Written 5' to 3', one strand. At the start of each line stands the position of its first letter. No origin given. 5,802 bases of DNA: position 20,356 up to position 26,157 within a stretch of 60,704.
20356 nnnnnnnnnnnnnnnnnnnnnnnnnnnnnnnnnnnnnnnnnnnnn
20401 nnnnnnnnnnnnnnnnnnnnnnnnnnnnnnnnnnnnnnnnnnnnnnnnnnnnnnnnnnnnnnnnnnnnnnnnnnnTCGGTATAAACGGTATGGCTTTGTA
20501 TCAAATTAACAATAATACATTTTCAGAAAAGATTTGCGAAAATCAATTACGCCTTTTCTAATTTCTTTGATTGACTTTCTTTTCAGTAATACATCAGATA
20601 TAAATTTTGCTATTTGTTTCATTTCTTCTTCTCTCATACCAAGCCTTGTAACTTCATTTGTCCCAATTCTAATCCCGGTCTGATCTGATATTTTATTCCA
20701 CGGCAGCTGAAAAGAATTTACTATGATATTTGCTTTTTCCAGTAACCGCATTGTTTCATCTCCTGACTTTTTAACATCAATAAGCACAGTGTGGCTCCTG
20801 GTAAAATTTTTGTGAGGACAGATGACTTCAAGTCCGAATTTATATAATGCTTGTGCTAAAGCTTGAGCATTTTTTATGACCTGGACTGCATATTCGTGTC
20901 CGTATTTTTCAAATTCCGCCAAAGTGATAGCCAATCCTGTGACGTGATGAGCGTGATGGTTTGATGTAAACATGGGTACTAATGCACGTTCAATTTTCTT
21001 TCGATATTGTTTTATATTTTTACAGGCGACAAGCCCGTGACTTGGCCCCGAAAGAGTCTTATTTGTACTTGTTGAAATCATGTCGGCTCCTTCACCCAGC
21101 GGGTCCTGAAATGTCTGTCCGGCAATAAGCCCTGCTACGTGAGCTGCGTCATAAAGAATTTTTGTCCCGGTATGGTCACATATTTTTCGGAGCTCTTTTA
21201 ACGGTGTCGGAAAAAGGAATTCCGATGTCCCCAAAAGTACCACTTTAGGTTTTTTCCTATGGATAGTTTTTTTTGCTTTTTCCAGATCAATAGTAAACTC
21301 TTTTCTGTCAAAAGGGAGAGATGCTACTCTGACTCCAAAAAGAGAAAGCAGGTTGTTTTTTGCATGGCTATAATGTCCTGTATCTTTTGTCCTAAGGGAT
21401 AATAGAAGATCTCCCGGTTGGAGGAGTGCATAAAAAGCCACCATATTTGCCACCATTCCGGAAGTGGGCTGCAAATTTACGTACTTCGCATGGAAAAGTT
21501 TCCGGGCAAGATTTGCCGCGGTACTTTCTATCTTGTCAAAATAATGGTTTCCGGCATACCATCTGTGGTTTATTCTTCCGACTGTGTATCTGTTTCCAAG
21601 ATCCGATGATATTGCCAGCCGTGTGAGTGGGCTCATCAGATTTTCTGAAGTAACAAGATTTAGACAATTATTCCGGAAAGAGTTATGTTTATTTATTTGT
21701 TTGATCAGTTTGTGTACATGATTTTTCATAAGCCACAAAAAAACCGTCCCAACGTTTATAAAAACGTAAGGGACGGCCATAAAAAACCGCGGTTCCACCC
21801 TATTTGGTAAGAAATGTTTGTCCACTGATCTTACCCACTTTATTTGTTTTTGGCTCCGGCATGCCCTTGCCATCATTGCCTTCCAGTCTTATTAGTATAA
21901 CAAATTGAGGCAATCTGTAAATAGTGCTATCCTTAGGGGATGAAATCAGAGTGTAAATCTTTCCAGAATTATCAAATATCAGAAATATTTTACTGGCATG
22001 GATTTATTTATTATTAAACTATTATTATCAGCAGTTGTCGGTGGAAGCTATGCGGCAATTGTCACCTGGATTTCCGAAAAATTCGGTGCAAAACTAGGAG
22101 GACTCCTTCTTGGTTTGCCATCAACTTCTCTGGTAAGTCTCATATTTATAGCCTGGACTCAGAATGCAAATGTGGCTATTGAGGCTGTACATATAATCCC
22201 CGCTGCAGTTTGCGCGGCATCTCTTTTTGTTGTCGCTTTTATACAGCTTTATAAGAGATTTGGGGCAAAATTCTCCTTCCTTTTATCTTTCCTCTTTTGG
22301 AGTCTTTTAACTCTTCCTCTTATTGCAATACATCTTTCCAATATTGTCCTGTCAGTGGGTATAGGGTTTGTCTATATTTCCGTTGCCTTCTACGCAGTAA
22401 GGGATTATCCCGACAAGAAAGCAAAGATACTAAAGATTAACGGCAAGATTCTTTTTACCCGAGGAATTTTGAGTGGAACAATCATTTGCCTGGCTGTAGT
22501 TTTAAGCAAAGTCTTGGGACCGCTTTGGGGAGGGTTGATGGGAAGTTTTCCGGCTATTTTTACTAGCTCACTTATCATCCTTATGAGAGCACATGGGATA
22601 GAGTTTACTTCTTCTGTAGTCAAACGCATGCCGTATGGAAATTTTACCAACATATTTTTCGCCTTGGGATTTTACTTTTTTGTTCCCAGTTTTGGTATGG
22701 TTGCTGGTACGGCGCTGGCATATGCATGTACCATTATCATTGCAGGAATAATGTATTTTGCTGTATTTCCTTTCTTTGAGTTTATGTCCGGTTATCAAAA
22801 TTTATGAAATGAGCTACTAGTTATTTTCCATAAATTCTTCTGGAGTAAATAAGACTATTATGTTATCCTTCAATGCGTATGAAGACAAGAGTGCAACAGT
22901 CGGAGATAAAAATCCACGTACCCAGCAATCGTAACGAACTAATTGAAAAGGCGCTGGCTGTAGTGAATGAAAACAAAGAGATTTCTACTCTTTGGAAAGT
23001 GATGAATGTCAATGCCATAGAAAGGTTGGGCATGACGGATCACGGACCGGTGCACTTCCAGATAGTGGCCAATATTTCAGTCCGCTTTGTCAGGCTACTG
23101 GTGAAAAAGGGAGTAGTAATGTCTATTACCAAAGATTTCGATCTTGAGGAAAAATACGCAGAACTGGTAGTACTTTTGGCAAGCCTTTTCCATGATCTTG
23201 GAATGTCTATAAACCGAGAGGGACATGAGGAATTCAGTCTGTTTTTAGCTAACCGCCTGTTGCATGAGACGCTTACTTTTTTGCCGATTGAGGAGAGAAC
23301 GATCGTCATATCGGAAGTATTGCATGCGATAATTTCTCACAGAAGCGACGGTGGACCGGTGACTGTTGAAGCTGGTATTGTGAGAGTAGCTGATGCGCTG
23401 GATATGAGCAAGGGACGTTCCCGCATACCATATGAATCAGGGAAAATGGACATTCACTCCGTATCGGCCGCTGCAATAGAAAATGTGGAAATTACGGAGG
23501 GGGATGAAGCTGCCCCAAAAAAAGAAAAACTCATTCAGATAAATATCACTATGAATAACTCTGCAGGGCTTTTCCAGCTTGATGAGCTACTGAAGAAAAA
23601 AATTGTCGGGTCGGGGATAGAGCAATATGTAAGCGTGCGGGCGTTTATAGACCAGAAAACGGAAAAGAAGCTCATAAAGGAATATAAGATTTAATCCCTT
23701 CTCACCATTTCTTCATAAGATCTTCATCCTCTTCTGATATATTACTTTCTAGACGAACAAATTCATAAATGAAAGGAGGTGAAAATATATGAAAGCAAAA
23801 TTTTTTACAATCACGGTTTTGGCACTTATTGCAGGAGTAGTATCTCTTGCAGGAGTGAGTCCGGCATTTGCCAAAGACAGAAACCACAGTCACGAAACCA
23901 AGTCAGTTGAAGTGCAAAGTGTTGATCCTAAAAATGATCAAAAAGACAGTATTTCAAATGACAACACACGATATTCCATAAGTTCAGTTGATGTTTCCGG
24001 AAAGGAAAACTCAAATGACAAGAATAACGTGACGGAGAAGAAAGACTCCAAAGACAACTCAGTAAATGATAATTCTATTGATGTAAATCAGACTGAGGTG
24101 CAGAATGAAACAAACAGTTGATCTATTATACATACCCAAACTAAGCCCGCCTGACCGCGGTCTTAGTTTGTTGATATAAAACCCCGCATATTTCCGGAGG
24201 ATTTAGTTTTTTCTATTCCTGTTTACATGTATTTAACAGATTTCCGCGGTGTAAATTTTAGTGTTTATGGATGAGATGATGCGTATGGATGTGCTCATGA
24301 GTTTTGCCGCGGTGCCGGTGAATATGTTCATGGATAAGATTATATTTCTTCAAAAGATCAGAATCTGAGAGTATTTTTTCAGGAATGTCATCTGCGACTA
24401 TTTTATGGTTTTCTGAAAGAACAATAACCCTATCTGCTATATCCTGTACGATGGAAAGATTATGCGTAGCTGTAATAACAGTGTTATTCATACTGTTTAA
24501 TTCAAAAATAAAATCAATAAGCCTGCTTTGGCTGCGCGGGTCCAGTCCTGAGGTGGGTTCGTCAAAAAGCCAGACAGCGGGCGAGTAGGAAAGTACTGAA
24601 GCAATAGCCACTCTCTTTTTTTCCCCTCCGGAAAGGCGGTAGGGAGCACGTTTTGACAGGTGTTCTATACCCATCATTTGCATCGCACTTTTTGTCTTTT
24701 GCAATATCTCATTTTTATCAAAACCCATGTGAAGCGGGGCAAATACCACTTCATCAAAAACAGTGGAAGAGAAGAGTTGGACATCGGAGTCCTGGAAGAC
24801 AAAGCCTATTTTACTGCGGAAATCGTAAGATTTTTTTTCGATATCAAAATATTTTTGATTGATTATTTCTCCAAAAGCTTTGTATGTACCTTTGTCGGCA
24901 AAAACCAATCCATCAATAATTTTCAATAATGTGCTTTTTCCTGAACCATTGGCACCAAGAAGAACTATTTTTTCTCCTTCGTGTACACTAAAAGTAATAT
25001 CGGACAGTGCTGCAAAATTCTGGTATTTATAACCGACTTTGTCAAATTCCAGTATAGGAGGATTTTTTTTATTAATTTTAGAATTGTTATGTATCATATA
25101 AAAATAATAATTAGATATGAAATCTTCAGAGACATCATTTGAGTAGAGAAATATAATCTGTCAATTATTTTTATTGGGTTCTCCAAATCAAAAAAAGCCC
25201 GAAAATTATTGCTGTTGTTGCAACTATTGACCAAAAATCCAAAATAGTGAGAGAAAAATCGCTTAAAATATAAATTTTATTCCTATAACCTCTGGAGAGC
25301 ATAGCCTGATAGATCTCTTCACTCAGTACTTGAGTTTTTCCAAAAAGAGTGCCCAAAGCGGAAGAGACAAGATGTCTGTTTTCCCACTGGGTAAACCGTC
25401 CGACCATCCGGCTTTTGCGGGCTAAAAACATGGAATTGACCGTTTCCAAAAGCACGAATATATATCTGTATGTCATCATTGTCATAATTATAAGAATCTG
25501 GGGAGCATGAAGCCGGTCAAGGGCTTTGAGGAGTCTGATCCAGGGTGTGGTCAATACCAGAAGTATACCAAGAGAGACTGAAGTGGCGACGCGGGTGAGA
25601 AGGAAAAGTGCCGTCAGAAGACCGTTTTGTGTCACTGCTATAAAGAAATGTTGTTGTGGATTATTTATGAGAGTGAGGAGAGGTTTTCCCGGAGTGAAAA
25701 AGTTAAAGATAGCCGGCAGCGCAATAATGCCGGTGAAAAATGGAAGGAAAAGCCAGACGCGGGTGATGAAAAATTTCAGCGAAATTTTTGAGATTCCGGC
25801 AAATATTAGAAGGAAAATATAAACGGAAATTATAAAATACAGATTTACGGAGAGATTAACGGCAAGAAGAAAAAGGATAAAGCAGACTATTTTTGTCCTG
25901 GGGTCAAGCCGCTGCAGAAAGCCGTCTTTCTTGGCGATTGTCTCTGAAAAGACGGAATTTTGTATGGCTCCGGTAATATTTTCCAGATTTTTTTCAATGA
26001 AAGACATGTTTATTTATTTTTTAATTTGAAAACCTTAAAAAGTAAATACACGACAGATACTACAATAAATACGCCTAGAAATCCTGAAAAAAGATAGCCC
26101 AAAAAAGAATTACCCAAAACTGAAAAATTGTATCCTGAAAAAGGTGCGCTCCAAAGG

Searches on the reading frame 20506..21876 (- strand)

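Call 52: search_protein_families(library=pfam, proteins=[window:20506-21876:-], max_evalue=0.001)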
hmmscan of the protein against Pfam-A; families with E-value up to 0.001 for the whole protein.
window:20506-21876:- (456 aa): 5 families
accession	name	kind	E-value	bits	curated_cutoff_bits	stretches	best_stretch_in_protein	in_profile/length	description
PF00464.25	SHMT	-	1.8e-66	224.9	27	1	56-426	7-399/399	Serine hydroxymethyltransferase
PF01212.27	Beta_elim_lyase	-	4.3e-08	33.2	27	1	104-432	25-271/288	Beta-eliminating lyase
PF00155.27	Aminotran_1_2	-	6.4e-08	32.6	19.7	1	113-359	44-305/361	Aminotransferase class I and II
PF01041.23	DegT_DnrJ_EryC1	-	0.00011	22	19.8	0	175-270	79-169/360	DegT/DnrJ/EryC1/StrS aminotransferase family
PF01053.26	Cys_Met_Meta_PP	-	0.00028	20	27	1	136-296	72-223/381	Cys/Met metabolism PLP-dependent enzyme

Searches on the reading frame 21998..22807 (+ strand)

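Call 52: search_protein_families(library=pfam, proteins=[window:21998-22807:+], max_evalue=0.001)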
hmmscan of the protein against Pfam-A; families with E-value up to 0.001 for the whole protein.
window:21998-22807:+ (269 aa): 1 family
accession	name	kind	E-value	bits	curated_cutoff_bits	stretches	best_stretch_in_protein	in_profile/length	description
PF11345.13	DUF3147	-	3.5e-08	34.2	23.6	1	8-106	1-103/111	Protein of unknown function (DUF3147)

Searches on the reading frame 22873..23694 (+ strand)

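Call 53: search_protein_families(library=pfam, proteins=[window:22873-23694:+], max_evalue=0.001)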
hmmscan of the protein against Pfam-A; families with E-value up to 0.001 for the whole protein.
window:22873-23694:+ (273 aa): 1 family
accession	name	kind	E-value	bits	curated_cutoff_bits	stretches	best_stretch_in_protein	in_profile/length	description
PF01966.28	HD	-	1.4e-07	32.2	22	1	83-178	9-115/116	HD domain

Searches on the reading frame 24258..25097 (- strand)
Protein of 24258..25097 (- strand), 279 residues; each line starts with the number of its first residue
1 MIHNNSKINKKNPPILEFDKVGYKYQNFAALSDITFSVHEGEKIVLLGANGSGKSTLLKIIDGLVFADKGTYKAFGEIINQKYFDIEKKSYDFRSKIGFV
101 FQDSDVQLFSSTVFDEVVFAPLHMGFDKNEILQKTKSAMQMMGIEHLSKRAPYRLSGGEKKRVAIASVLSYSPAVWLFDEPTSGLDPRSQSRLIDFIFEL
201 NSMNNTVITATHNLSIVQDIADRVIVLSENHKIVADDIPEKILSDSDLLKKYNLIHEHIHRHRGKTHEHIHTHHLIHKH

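Call 53: search_protein_families(library=pfam, proteins=[window:24258-25097:-], max_evalue=0.001)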
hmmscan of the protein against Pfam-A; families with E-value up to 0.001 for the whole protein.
window:24258-25097:- (279 aa): 6 families
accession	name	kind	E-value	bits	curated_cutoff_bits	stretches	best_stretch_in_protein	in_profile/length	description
PF00005.33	ABC_tran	-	1.5e-30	107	25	1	31-183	1-137/137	ABC transporter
PF13304.12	AAA_21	-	1.5e-15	58.5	27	2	145-217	228-303/304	AAA domain, putative AbiEii toxin, Type IV TA system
PF13175.12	AAA_15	-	1.2e-09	38.7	32.1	1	26-119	9-92/374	AAA ATPase domain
PF02463.25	SMC_N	-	1.6e-08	34.7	40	1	34-228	18-213/220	RecF/RecN/SMC N terminal domain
PF13476.12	AAA_23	-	0.00013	23.1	27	1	25-93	4-74/201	AAA domain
PF13555.12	AAA_29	-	0.00016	21.8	27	1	33-58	14-39/61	P-loop containing region of AAA domain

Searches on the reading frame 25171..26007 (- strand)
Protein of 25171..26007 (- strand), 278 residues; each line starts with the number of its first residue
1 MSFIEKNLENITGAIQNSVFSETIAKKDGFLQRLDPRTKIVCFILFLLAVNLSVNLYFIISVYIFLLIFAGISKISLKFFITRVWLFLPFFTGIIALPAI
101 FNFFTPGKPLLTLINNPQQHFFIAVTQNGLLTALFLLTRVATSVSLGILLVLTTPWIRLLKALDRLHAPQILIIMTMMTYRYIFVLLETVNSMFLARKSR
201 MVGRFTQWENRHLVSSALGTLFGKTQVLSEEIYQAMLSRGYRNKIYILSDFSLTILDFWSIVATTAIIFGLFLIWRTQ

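Call 53: search_protein_families(library=pfam, proteins=[window:25171-26007:-], max_evalue=0.001)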
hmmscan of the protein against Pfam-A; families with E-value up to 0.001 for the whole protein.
window:25171-26007:- (278 aa): 1 family
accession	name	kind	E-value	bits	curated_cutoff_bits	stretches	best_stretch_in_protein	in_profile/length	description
PF02361.21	CbiQ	-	2.6e-35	122.4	25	1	30-243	4-210/216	Cobalt transport protein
